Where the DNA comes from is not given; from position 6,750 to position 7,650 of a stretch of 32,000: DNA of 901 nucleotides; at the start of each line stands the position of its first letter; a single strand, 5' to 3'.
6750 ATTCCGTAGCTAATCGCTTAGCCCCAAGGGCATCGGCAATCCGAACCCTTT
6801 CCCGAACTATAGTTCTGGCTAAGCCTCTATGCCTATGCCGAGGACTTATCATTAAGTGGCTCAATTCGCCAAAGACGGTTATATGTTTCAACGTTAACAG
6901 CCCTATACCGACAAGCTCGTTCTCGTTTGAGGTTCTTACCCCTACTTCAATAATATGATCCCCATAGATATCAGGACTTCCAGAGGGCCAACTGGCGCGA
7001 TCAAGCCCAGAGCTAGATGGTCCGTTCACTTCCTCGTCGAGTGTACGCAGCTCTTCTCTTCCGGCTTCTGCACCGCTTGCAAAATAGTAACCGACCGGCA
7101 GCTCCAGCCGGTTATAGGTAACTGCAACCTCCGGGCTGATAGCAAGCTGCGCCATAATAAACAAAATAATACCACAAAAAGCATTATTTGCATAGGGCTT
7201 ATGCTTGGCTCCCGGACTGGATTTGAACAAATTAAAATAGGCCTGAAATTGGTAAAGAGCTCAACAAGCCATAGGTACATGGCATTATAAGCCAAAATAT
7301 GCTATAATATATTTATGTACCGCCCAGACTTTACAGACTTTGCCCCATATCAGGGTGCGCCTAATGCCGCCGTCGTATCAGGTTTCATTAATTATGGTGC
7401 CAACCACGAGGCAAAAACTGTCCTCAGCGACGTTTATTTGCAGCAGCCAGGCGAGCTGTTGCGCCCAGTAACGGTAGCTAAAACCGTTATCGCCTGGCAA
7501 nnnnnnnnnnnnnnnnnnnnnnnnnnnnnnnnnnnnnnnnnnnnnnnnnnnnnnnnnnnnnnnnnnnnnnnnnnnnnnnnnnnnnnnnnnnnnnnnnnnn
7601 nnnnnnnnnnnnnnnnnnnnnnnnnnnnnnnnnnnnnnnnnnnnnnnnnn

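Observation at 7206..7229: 24-nt direct repeat of the tRNA-Asn T-arm/acceptor end 5.6 kb downstream of the gene (att-like scar)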

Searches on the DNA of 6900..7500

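Call 10: search_rna_families(source=window, start=6900, end=7500, threshold=evalue, max_evalue=10, show_alignments=3)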
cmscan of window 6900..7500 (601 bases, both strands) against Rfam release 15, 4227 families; matches with E-value up to 10: 1.
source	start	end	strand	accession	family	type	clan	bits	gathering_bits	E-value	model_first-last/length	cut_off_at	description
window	7246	7294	+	RF00189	SNORD95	Gene; snRNA; snoRNA; CD-box;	-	13.8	55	5.3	1-68/68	no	Small nucleolar RNA SNORD95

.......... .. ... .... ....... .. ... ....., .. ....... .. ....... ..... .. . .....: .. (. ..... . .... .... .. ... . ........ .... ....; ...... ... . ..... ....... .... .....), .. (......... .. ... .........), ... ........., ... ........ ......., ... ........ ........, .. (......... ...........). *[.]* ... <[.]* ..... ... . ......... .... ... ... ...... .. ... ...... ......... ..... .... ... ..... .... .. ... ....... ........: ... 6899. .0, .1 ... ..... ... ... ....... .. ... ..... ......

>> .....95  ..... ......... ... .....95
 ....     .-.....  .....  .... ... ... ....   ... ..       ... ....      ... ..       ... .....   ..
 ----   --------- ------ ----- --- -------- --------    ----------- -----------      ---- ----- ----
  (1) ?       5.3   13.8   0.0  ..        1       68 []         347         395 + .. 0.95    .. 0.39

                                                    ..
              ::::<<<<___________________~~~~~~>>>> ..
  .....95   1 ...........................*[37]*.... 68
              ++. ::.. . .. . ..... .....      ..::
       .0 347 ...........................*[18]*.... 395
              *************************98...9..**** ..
